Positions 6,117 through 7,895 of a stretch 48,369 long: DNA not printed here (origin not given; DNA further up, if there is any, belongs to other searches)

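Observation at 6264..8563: Coupled heme-oxygenase-like diiron-type enzyme and PqqD-like/MidA-like SAM methyltransferase: candidate uncharacterised modification module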

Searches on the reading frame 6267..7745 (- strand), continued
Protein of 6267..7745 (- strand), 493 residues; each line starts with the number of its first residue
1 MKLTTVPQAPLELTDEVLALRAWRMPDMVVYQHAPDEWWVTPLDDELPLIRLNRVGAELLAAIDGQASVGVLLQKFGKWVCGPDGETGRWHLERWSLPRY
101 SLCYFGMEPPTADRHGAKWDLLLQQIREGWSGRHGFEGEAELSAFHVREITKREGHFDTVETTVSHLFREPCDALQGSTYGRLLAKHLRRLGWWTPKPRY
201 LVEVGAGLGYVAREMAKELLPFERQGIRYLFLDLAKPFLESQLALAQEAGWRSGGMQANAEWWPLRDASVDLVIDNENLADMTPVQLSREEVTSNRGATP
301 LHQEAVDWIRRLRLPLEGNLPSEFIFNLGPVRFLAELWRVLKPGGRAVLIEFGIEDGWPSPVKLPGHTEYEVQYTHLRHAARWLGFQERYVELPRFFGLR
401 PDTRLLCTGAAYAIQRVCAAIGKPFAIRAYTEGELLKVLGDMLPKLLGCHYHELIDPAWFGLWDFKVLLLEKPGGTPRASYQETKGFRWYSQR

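Call 28: search_solved_structures(query=A1, max_evalue=1, show_alignments=2)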
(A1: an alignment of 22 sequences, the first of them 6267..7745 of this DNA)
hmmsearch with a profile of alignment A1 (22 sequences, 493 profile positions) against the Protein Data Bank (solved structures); distinct sequences matched with E-value up to 1: 25.
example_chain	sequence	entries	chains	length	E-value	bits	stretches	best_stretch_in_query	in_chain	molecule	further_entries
6uak_A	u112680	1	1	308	0.00011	24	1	192-278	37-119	SAM dependent methyltransferase LahSB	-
9w6x_A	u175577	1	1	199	0.0015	20.3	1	216-276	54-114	YtkW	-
1vl5_A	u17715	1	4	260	0.0017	20.2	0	330-379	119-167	unknown conserved protein BH2331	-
3sm3_A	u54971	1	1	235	0.0039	19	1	332-354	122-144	SAM-dependent methyltransferases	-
3bus_A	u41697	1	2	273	0.014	17.2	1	201-282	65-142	Methyltransferase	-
8zc8_A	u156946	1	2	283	0.024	16.3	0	237-282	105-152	MitM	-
21zq_A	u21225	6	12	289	0.026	16.3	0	237-282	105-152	MitM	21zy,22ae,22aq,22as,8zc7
5egp_A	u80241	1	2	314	0.046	15.4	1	148-257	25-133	UbiE/COQ5 family methyltransferase, putative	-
1xxl_A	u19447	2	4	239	0.071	14.8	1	200-291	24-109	YcgJ protein | ycgJ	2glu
5evj_A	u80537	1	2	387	0.096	14.4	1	287-363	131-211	Arsenite methyltransferase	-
1jr7_A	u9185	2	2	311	0.13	14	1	145-212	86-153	HYPOTHETICAL 37.4 KDA PROTEIN IN ILEY-GABD INTERGENIC REGION | Glutarate 2-hydroxylase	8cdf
5jgj_A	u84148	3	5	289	0.13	13.9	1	194-257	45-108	UbiE/COQ5 family methyltransferase, putative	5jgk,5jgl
6gpe_A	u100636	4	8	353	0.16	13.7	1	145-212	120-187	Protein CsiD | Glutarate 2-hydroxylase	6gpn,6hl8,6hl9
9n8u_A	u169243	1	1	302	0.16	13.6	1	145-212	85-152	Glutarate 2-hydroxylase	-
9bwu_A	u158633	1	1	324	0.17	13.6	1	145-212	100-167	Glutarate 2-hydroxylase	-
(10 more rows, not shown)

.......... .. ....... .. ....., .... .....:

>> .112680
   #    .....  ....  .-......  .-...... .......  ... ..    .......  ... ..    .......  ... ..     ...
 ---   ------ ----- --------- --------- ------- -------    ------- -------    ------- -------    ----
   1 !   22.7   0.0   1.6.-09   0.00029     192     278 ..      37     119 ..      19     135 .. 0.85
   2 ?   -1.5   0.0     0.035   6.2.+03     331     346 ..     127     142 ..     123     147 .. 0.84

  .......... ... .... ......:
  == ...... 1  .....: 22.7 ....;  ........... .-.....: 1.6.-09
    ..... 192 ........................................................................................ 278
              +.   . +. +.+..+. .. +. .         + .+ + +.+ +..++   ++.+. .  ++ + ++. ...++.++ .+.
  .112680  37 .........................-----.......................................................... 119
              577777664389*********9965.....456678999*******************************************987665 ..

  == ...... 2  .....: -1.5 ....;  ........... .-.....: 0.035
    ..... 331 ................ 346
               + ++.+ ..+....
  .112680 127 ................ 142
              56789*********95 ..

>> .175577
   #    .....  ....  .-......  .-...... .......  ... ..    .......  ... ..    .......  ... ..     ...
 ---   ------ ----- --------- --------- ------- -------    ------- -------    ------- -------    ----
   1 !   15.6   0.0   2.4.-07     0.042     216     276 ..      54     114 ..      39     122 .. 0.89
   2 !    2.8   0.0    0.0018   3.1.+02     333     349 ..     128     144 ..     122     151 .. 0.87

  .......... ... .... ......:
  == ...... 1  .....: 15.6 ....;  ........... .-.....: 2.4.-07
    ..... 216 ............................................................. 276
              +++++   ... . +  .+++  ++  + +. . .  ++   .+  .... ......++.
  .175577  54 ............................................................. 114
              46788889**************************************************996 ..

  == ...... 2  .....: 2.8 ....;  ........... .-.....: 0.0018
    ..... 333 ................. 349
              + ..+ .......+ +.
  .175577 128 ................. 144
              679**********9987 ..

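Call 30: predict_structure(alignment_id=A1)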
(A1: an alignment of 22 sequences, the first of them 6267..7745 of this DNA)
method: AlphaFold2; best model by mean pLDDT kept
length: 493 residues; sequences in the alignment: 22
mean_pLDDT: 73.6   pTM: 0.73
mean pLDDT of the five models: 73.6, 68.9, 66.9, 66.8, 65.2
residues with pLDDT >= 90: 106; 70-90: 212; 50-70: 88; < 50: 87
segments of 3 or more residues with pLDDT < 50: 1-9, 85-100, 111-132, 148-163, 363-368, 449-459
pLDDT, mean of each block of 10 residues (from residue 1): 35 77 72 87 66 82 83 79 47 39 62 40 42 53 51 47 64 83 91 86 80 90 87 78 87 86 91 84 84 93 94 82 87 94 94 78 51 89 95 85 57 81 79 80 71 39 83 73 61 47
secondary structure, 60 per line:
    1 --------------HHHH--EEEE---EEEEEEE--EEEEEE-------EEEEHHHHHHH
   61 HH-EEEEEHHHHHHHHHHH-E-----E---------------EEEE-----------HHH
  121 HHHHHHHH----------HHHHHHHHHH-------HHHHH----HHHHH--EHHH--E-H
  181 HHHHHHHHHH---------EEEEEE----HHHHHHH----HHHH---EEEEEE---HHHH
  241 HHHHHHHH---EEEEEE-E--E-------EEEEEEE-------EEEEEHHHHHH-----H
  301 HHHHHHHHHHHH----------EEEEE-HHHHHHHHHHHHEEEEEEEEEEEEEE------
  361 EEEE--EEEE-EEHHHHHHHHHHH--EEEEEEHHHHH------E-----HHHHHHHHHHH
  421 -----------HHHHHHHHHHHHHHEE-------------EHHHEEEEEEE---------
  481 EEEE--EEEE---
elements in order: H15-18 E21-24 E28-34 E37-42 E50-53 H54-62 E64-68 H69-79 E103-106 H118-128 H139-148 H156-160 H165-169 H180-190 E200-205 H210-216 H221-224 E228-233 H237-248 E252-257 E270-276 E284-288 H289-294 H300-312 E323-327 H329-340 E341-354 E361-364 E367-370 H374-384 E387-392 H393-397 H410-420 H432-445 E465-471 E481-484 E487-490
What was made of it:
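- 6264..7745 (-): MT gene: 493-aa SAM-dependent methyltransferase with an N-terminal PqqD-like region, a MidA/COG1565-like catalytic domain and a C-terminal extension. AF2 model: pLDDT 73.6, pTM 0.73 (call 30).
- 7509..7673 (-): MT residues 25-79: candidate PqqD/RRE-like peptide-binding region (three beta-strands, then two helices). Model secondary structure: E28-34, E37-42, E50-53, H54-62, H69-79 (call 30).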

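Call 31: search_protein_representatives(protein=window:6267-7745:-)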
Query: 493 residues. Proteins with E-value up to 0.001 (for the whole library): 459; up to 1e-10: 322; up to 1e-30: 59. The best 150 are listed.
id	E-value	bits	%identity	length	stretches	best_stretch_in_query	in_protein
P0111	2.4e-231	785.5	65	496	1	4-493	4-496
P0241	7.3e-151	519.9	78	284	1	211-492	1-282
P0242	8.5e-86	305.2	55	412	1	131-410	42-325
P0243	4.8e-83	296.1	63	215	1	25-216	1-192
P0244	3.8e-76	273.4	73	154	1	340-493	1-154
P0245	2.0e-66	241.3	62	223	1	5-171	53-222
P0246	2.6e-64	234.3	66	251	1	279-435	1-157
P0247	1.2e-61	225.5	58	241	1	186-359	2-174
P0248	3.3e-59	217.5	72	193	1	312-441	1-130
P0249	2.9e-56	207.8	63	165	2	146-276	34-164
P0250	1.8e-50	188.6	69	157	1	301-419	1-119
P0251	2.6e-48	181.5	37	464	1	126-451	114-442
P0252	4.8e-46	174.0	37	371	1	134-472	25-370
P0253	6.7e-45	170.3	72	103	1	392-493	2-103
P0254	3.3e-44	168.0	63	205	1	228-361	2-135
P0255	1.7e-41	159.0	40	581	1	140-473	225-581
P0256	1.1e-40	156.4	32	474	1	117-475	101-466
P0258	3.2e-40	154.8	32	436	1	140-437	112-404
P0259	2.9e-39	151.6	35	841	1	127-475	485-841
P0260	3.6e-39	151.3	33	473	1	139-472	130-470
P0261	4.4e-39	151.1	37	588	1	145-473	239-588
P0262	1.0e-38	149.9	36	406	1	153-472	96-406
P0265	3.7e-38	148.0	31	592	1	58-481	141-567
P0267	1.2e-37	146.4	37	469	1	150-407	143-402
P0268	1.2e-37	146.3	37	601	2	139-475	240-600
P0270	5.9e-37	144.0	33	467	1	122-471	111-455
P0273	4.3e-36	141.2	30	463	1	18-406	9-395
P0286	1.4e-33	132.9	27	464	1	42-460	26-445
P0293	1.2e-32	129.8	33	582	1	47-473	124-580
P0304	1.2e-29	119.9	33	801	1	140-475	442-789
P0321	5.8e-28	114.4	29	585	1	34-456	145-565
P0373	2.3e-23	99.2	31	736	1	141-406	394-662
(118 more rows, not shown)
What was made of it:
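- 6264..7745 (-): 459 representative clusters match at E up to 0.001 (call 31).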

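Call 32: search_protein_families(library=pfam, proteins=[P0251, P0255, P0259, P0265, P0273, P0286, P0293, P0304, P0321, P0373], max_evalue=0.01)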
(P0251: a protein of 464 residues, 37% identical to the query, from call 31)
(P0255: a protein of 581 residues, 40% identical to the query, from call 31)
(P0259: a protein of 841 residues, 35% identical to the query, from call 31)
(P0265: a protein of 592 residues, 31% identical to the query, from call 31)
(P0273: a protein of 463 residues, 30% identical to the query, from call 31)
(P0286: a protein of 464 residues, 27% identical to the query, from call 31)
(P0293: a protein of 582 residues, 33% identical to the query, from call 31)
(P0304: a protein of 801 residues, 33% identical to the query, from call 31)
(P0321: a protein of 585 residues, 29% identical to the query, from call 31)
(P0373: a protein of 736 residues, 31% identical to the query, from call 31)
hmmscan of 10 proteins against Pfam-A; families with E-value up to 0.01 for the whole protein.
P0251 (464 aa): 5 families
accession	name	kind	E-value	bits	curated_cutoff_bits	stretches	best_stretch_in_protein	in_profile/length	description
PF08241.18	Methyltransf_11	-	4.4e-08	34.1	21.2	1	189-261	2-68/95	Methyltransferase domain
PF13649.12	Methyltransf_25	-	4.7e-06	27.6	27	1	187-263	1-74/97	Methyltransferase domain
PF13847.12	Methyltransf_31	-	0.00019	21.6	27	1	182-344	2-113/145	Methyltransferase domain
PF01209.24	Ubie_methyltran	-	0.0019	18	20.1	0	177-257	41-120/233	ubiE/COQ5 methyltransferase family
PF08242.18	Methyltransf_12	-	0.0029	18.8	30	0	188-260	1-72/98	Methyltransferase domain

P0255 (581 aa): 3 families
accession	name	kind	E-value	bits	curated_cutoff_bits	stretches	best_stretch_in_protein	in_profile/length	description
PF02636.23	Methyltransf_28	-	4.2e-10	39.9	23.3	1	284-454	20-189/249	Putative S-adenosyl-L-methionine-dependent methyltransferase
PF13489.12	Methyltransf_23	-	6.2e-05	23.2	27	1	268-552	11-163/164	Methyltransferase domain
PF08241.18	Methyltransf_11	-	0.0021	19.1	21.2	0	287-367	1-72/95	Methyltransferase domain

P0259 (841 aa): 10 families
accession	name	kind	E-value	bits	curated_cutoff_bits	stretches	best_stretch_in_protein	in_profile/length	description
PF04055.27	Radical_SAM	-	7.7e-28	98.2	29.5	1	22-182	2-165/166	Radical SAM superfamily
PF08241.18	Methyltransf_11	-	3e-07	31.4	21.2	1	558-639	1-73/95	Methyltransferase domain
PF13186.11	SPASM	-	2.1e-06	28.3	21.5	1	262-322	6-66/67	Iron-sulfur cluster-binding domain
PF13649.12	Methyltransf_25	-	5.7e-06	27.4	27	1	557-637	1-75/97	Methyltransferase domain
PF13353.11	Fer4_12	-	6.9e-06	26.8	22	1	21-130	9-116/137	4Fe-4S single cluster domain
PF13847.12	Methyltransf_31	-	8.9e-06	25.9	27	1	551-641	1-89/145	Methyltransferase domain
PF02636.23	Methyltransf_28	-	2.4e-05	24.4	23.3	1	544-718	9-191/249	Putative S-adenosyl-L-methionine-dependent methyltransferase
PF08242.18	Methyltransf_12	-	0.00051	21.2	30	1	558-639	1-78/98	Methyltransferase domain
PF01209.24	Ubie_methyltran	-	0.001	18.9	20.1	1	544-633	38-123/233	ubiE/COQ5 methyltransferase family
PF13489.12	Methyltransf_23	-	0.0029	17.8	27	0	542-716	10-119/164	Methyltransferase domain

P0265 (592 aa): 6 families
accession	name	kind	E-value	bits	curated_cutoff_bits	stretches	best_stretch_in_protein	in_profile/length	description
PF02636.23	Methyltransf_28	-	5.9e-12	46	23.3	1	268-378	5-114/249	Putative S-adenosyl-L-methionine-dependent methyltransferase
PF08241.18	Methyltransf_11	-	8.6e-08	33.2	21.2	1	287-371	2-75/95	Methyltransferase domain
PF13649.12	Methyltransf_25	-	4.1e-07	31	27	1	285-373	1-81/97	Methyltransferase domain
PF08242.18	Methyltransf_12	-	9.2e-07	30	30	1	286-369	1-78/98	Methyltransferase domain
PF13847.12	Methyltransf_31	-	0.0027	17.8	27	1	285-371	7-89/145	Methyltransferase domain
PF01209.24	Ubie_methyltran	-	0.005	16.6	20.1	0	278-361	45-121/233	ubiE/COQ5 methyltransferase family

P0273 (463 aa): 7 families
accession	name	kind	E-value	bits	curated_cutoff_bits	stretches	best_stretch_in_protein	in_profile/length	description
PF02636.23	Methyltransf_28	-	1.1e-12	48.4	23.3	1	185-362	17-212/249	Putative S-adenosyl-L-methionine-dependent methyltransferase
PF08241.18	Methyltransf_11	-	8.1e-11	42.9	21.2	1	192-272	1-71/95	Methyltransferase domain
PF13649.12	Methyltransf_25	-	2.1e-09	38.4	27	1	191-269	1-73/97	Methyltransferase domain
PF01209.24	Ubie_methyltran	-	2.2e-08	34.2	20.1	1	156-265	16-120/233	ubiE/COQ5 methyltransferase family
PF13847.12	Methyltransf_31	-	3.3e-08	33.8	27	1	186-342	2-113/145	Methyltransferase domain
PF08242.18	Methyltransf_12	-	1.1e-07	32.9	30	1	192-274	1-78/98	Methyltransferase domain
PF13489.12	Methyltransf_23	-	0.00034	20.8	27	1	175-354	9-132/164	Methyltransferase domain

P0286 (464 aa): 6 families
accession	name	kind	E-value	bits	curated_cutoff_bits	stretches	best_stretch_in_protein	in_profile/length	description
PF02636.23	Methyltransf_28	-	5.4e-15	56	23.3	1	165-338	7-192/249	Putative S-adenosyl-L-methionine-dependent methyltransferase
PF08242.18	Methyltransf_12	-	1.6e-07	32.4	30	1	181-274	1-85/98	Methyltransferase domain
PF13649.12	Methyltransf_25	-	8e-07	30.1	27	1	180-262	1-75/97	Methyltransferase domain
PF13489.12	Methyltransf_23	-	1.3e-05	25.4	27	1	165-339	10-123/164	Methyltransferase domain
PF08241.18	Methyltransf_11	-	0.00014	22.8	21.2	1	181-265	1-74/95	Methyltransferase domain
PF13847.12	Methyltransf_31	-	0.00096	19.3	27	1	174-265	1-88/145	Methyltransferase domain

P0293 (582 aa): 6 families
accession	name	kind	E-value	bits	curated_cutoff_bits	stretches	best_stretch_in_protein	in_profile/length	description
PF02636.23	Methyltransf_28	-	1.2e-07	31.9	23.3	1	278-455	15-190/249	Putative S-adenosyl-L-methionine-dependent methyltransferase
PF08242.18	Methyltransf_12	-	3.1e-07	31.5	30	1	284-366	1-78/98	Methyltransferase domain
PF08241.18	Methyltransf_11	-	2.2e-06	28.7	21.2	1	285-365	2-72/95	Methyltransferase domain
PF13649.12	Methyltransf_25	-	0.00017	22.7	27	1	283-363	1-74/97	Methyltransferase domain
PF13489.12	Methyltransf_23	-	0.0018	18.4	27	0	281-363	24-91/164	Methyltransferase domain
PF05402.18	PqqD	-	0.0084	16.9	23.4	0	135-166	21-55/67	Coenzyme PQQ synthesis protein D (PqqD)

P0304 (801 aa): 9 families
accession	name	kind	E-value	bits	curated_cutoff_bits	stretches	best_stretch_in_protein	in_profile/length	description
PF13328.12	HD_4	-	5.2e-21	75.4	27.2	1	30-170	2-144/156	HD domain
PF02636.23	Methyltransf_28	-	4.8e-12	46.3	23.3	1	506-592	18-103/249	Putative S-adenosyl-L-methionine-dependent methyltransferase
PF08241.18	Methyltransf_11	-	1.1e-11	45.6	21.2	1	512-593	2-72/95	Methyltransferase domain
PF13649.12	Methyltransf_25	-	2.1e-08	35.2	27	1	511-591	2-74/97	Methyltransferase domain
PF08242.18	Methyltransf_12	-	2.4e-07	31.8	30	1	511-594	1-78/98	Methyltransferase domain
PF01966.28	HD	-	2.4e-06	28.3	22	1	49-147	2-115/116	HD domain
PF13847.12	Methyltransf_31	-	0.00016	21.9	27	1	510-670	7-121/145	Methyltransferase domain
PF01209.24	Ubie_methyltran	-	0.0018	18.1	20.1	0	506-584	49-119/233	ubiE/COQ5 methyltransferase family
PF13489.12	Methyltransf_23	-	0.0039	17.4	27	0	511-677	27-135/164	Methyltransferase domain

P0321 (585 aa): 7 families
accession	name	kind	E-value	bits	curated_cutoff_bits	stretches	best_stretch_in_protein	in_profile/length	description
PF02636.23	Methyltransf_28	-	1.4e-12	48.1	23.3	1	305-402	12-116/249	Putative S-adenosyl-L-methionine-dependent methyltransferase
PF08242.18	Methyltransf_12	-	1.3e-08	35.9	30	1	312-390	1-77/98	Methyltransferase domain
PF13649.12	Methyltransf_25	-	1e-07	33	27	1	311-389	1-75/97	Methyltransferase domain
PF13489.12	Methyltransf_23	-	4.3e-07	30.2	27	1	300-470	17-132/164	Methyltransferase domain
PF13847.12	Methyltransf_31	-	2.7e-05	24.3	27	1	309-392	5-88/145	Methyltransferase domain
PF08241.18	Methyltransf_11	-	3.6e-05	24.7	21.2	1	312-391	1-73/95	Methyltransferase domain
PF05175.20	MTS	-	0.0083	16.2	23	0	300-385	24-105/170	Methyltransferase small domain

P0373 (736 aa): 12 families
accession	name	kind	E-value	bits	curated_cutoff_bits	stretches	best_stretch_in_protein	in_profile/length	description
PF02636.23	Methyltransf_28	-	1.6e-12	47.9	23.3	1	449-551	12-116/249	Putative S-adenosyl-L-methionine-dependent methyltransferase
PF13508.13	Acetyltransf_7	-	5.6e-11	43.1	27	1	69-140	11-83/84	Acetyltransferase (GNAT) domain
PF00583.31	Acetyltransf_1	-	1.3e-09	38.7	20.7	1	66-139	38-116/116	Acetyltransferase (GNAT) family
PF08242.18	Methyltransf_12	-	1.7e-09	38.7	30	1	459-540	1-78/98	Methyltransferase domain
PF13649.12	Methyltransf_25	-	2e-09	38.4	27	1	458-539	1-76/97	Methyltransferase domain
PF13489.12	Methyltransf_23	-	2.1e-07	31.2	27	1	449-613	16-124/164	Methyltransferase domain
PF13673.13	Acetyltransf_10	-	2.4e-07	31.2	23.6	1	54-145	23-113/128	Acetyltransferase (GNAT) domain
PF13847.12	Methyltransf_31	-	3.2e-06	27.3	27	1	454-542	3-89/145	Methyltransferase domain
PF08445.16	FR47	-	3.8e-06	27.2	22.1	1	87-142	24-80/86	FR47-like protein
PF08241.18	Methyltransf_11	-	4.1e-06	27.8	21.2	1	459-540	1-73/95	Methyltransferase domain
PF13527.13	Acetyltransf_9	-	0.0023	18.4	25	1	88-141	76-126/127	Acetyltransferase (GNAT) domain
PF05175.20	MTS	-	0.0024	18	23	0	429-534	14-105/170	Methyltransferase small domain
